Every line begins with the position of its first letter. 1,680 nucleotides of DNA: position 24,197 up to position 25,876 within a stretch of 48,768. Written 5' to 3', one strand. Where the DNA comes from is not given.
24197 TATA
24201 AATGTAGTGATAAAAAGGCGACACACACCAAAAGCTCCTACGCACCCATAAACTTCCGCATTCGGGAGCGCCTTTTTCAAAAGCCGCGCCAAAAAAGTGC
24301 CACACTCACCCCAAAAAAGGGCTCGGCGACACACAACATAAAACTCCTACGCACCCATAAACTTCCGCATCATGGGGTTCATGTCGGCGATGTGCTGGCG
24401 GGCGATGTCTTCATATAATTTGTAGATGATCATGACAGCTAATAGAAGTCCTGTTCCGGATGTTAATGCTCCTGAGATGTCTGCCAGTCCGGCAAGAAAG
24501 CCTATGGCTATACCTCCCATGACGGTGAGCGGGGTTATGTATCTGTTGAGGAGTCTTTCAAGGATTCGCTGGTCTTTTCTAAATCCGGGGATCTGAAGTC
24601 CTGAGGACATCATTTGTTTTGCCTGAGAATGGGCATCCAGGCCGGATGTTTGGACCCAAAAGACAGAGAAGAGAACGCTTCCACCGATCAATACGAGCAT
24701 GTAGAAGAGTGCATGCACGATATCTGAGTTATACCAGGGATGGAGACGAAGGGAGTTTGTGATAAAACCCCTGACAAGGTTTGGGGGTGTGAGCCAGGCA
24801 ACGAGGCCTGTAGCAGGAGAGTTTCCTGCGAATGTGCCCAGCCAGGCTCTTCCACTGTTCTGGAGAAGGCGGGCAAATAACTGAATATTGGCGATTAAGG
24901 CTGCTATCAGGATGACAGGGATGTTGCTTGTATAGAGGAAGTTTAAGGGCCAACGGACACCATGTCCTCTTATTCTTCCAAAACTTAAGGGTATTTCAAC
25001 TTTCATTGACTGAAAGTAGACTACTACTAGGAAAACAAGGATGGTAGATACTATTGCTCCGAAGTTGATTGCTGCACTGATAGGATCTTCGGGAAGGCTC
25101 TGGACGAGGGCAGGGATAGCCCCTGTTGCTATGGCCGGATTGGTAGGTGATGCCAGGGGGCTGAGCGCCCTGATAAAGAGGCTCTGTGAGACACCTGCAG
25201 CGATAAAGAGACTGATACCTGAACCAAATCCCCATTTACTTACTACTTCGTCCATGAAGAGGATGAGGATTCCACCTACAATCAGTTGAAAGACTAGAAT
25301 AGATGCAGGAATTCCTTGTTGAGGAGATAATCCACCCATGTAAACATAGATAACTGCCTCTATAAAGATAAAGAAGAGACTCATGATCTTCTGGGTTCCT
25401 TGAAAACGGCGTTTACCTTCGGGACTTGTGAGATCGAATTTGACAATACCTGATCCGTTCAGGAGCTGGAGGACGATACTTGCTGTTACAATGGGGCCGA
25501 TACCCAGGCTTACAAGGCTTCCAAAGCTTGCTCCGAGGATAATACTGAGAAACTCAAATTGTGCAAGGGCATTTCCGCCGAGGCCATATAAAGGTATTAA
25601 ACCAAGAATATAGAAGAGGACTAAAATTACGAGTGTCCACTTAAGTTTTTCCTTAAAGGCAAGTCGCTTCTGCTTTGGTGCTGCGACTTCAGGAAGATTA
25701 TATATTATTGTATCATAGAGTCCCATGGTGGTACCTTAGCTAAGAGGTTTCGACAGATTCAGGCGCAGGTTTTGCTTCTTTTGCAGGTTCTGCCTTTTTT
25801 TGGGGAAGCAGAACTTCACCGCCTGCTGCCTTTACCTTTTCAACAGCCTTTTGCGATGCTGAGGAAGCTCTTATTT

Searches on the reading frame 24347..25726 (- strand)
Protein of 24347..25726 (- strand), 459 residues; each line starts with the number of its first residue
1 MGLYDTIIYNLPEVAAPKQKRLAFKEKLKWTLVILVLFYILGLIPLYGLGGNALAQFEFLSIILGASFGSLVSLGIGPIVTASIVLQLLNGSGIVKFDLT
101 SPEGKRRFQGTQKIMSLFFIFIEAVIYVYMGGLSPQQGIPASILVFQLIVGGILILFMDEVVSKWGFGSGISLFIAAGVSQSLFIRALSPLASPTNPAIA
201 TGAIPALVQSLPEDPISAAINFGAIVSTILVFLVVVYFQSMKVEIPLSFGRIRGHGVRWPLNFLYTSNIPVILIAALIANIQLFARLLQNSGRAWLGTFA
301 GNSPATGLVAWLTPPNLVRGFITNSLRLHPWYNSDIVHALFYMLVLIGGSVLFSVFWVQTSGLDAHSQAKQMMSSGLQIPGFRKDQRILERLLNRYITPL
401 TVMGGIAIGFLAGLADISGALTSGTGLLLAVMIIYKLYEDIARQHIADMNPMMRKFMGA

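Call 3: search_protein_families(library=pfam, proteins=[window:24347-25726:-], max_evalue=0.1)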
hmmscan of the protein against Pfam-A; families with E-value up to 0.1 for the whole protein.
window:24347-25726:- (459 aa): 2 families
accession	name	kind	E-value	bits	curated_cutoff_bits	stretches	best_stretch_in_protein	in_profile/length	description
PF00344.25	SecY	-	2.9e-65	221.1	32.2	1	70-438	1-306/306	SecY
PF10559.14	Plug_translocon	-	0.00011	22.3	22.1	1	36-69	1-35/35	Plug domain of Sec61p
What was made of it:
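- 24347..25726 (-): secY, the last gene of the ribosomal-protein operon upstream of the island. Pfam SecY 221 bits (call 3).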

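Call 9: find_related_loci(query=window:24347-25726:-, collection=genome_contigs, flank=10000)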
Query window:24347-25726:- (459 aa) in genome_contigs; peptide patterns used: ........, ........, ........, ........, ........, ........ (x = any residue, [..] = any of these).
600 stretches matched a pattern (row limit reached: there are more); 589 encode a relative of the query (tblastn E <= 1e-3); the best 80 are kept; 80 distinct loci.
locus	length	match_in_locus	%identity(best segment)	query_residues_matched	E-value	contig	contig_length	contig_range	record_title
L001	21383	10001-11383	70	1-457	0e+0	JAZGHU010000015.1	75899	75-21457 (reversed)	MAG: Candidatus Woesearchaeota archaeon isolate SCS6bin.8 SCS6bin.8_15, whole genome shotgun sequence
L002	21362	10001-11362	71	1-458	0e+0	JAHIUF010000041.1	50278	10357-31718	MAG: Nanoarchaeota archaeon isolate MM_PC_MetaG.mb.241 MM_PC_MetaG.mb.241_k141_922119, whole genome shotgun sequence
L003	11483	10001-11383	69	1-457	0e+0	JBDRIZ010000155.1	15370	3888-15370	MAG: Candidatus Woesearchaeota archaeon isolate MEGAHIT-group-1.614 k141_9279658, whole genome shotgun sequence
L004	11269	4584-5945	71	1-458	0e+0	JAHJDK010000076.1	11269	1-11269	MAG: Nanoarchaeota archaeon isolate Modern_marine.mb.57 Modern_marine.mb.57_k141_767891, whole genome shotgun sequence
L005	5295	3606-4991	70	1-458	0e+0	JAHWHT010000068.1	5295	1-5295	MAG: Candidatus Woesearchaeota archaeon isolate Yap100.bin1.6 contig_25517, whole genome shotgun sequence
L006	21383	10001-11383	68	1-457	0e+0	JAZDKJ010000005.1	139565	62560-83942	MAG: Candidatus Woesearchaeota archaeon isolate MEGAHIT-group-0.53 k141_17245630, whole genome shotgun sequence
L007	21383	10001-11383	69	1-457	0e+0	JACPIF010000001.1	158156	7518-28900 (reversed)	MAG: Candidatus Woesearchaeota archaeon isolate NC_groundwater_433_Ag_B-0.1um_44_11 GD18-4_B1_scaffold_120056, whole gen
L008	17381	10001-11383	68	1-457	0e+0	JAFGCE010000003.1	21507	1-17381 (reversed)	MAG: Candidatus Woesearchaeota archaeon isolate Zod_Metabat.1084 k87_783325, whole genome shotgun sequence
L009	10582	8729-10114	70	1-458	0e+0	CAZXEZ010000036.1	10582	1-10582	MAG TPA_asm: uncultured Methanosarcinales archaeon isolate SRP068000_co4_473 genome assembly, contig: NODE_9598_length_1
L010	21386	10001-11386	69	1-458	0e+0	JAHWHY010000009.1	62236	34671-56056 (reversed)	MAG: Candidatus Woesearchaeota archaeon isolate Yap150.bin7.227 contig-145_715, whole genome shotgun sequence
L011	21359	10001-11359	71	1-457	0e+0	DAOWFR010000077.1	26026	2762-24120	MAG TPA_asm: Methanobacteriota archaeon isolate CSMAG_1970 CSMAG_1970_k141_965306_length_26026_cov_14.8058, whole genome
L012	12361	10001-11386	68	1-458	0e+0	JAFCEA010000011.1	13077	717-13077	Candidatus Woesearchaeota archaeon isolate Meg22_1012_Bin_199 Meg22_1012_Bin_199_scaffold_14947, whole genome shotgun se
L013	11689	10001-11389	69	1-459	0e+0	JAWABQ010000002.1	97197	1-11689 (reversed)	MAG: Candidatus Woesearchaeota archaeon isolate JZ-4_201808_bins_194 JZ-4_201808_bins_194_scaffold_2, whole genome shotg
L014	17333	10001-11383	67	1-457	0e+0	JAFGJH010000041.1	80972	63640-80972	MAG: Candidatus Woesearchaeota archaeon isolate Zod_Metabat.265 k87_11156087, whole genome shotgun sequence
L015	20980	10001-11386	68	1-458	0e+0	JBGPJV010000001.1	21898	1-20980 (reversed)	MAG: Candidatus Nanoarchaeia archaeon isolate OBJ_0618_7090110_300 k141_10136884_length_21898_cov_9.0000, whole genome s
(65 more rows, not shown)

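Call 13: find_encoding_contigs(protein=window:24347-25726:-, flank=10000, max_places=10)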
Protein window:24347-25726:- (459 aa): 2 contigs read that carry it; 1 place shown.
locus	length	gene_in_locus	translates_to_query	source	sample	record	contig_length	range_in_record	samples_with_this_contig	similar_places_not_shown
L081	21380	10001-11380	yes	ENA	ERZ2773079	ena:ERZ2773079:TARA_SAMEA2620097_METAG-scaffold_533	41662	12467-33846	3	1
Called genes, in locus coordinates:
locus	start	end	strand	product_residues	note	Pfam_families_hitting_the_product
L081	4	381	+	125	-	PF00203:Ribosomal_S19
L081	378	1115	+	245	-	PF00237:Ribosomal_L22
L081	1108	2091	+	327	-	PF07650:KH_2, PF00189:Ribosomal_S3_C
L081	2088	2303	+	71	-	PF00831:Ribosomal_L29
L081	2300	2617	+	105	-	PF01253:SUI1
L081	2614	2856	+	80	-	PF01868:RNase_P-MRP_p29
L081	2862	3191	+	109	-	PF00366:Ribosomal_S17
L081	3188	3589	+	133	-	PF00238:Ribosomal_L14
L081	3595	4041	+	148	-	PF16906:Ribosomal_L26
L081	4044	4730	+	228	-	PF08071:RS4NT, PF00900:Ribosomal_S4e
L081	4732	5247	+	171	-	PF00281:Ribosomal_L5, PF00673:Ribosomal_L5_C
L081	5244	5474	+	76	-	PF00253:Ribosomal_S14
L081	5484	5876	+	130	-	PF00410:Ribosomal_S8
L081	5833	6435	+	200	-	PF00347:Ribosomal_L6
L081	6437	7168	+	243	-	PF01655:Ribosomal_L32e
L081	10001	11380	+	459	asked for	PF00344:SecY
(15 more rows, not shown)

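Call 24: find_related_loci(query=window:24347-25726:-, collection=metagenome_contigs, flank=8000)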
Query window:24347-25726:- (459 aa) in metagenome_contigs; peptide patterns used: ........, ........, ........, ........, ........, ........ (x = any residue, [..] = any of these).
600 stretches matched a pattern (row limit reached: there are more); 584 encode a relative of the query (tblastn E <= 1e-3); the best 80 are kept; 80 distinct loci.
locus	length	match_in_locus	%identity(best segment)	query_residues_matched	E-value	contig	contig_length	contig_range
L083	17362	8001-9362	71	1-458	0e+0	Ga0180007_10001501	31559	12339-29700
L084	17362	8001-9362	71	1-458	0e+0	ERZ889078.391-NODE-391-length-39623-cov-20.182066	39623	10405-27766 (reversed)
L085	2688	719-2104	70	1-458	0e+0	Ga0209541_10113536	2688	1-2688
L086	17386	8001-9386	70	1-458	0e+0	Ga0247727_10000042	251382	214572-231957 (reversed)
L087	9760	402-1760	71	1-457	0e+0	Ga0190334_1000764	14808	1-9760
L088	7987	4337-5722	69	1-458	0e+0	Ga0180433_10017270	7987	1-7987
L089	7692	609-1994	68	1-458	0e+0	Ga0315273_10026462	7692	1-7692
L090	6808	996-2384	69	1-459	0e+0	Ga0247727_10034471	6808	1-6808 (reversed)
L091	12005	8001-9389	69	1-459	0e+0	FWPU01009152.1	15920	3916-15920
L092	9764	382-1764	67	1-457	0e+0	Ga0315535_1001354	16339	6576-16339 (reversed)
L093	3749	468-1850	69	1-457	0e+0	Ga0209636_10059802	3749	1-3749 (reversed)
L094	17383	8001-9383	68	1-458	0e+0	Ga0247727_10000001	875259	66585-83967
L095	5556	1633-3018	68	1-458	0e+0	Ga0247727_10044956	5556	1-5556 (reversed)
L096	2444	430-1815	68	1-458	0e+0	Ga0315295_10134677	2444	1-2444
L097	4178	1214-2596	67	1-457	0e+0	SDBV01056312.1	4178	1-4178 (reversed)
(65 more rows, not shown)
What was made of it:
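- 24347..25726 (-): It is 60-71% identical to 160 Woesearchaeota-like loci (calls 9, 24).
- Tried and rejected: The genome and metagenome scans with SecY found nothing above 71% identity (calls 9, 24).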

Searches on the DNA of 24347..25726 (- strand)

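Call 65: search_rna_families(source=L091, start=9340, end=9560, threshold=evalue, max_evalue=10)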
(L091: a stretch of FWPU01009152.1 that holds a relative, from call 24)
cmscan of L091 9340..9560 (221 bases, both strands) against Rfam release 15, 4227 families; matches with E-value up to 10: 5.
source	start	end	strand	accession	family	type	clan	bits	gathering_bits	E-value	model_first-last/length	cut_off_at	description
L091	9362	9384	+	RF01135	sR24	Gene; snRNA; snoRNA; CD-box;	-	19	36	0.032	1-55/55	no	Small nucleolar RNA sR24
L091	9495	9517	+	RF01135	sR24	Gene; snRNA; snoRNA; CD-box;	-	19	36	0.032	1-55/55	no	Small nucleolar RNA sR24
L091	9412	9452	+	RF01705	Flavo-1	Gene; sRNA;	-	12.6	42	5.6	1-76/76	no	Flavo-1 RNA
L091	9410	9462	+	RF00194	Rubella_3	Cis-reg;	-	12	35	6.6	1-68/68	no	Rubella virus 3' cis-acting element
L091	9412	9478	-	RF02227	sX8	Gene; sRNA;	-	11.2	50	9.9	1-82/82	no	Proteobacterial sRNA sX8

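Call 66: search_rna_families(source=L088, start=5680, end=5900, threshold=evalue, max_evalue=10)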
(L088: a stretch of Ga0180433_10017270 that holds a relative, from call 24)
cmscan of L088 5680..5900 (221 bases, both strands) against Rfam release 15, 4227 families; matches with E-value up to 10: 6.
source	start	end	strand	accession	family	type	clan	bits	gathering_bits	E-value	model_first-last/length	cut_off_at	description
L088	5796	5837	+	RF00134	snoZ196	Gene; snRNA; snoRNA; CD-box;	CL00054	17.8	55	3.9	1-84/84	no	Small nucleolar RNA Z196/R39/R59 family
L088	5762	5877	+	RF02315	TtnuHACA8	Gene; snRNA; snoRNA; HACA-box;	-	17.7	50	1.7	1-130/130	no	Tetrahymena snoRNA TtnuHACA8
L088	5839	5854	+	RF01083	UPD-PK2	Cis-reg;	-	14.2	32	4.7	1-21/21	no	Pseudoknot of upstream pseudoknot domain (UPD) of the 3'UTR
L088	5814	5849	+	RF01169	SNORD112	Gene; snRNA; snoRNA; CD-box;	CL00069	14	58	5.2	1-77/77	no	Small nucleolar RNA SNORD112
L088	5690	5752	-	RF00118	rydB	Gene; sRNA;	-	12.5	50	3.9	1-61/61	no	rydB RNA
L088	5705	5745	+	RF02608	AbsR11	Gene; sRNA;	-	10.1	158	7.1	1-200/200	no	Acinetobacter sRNA 11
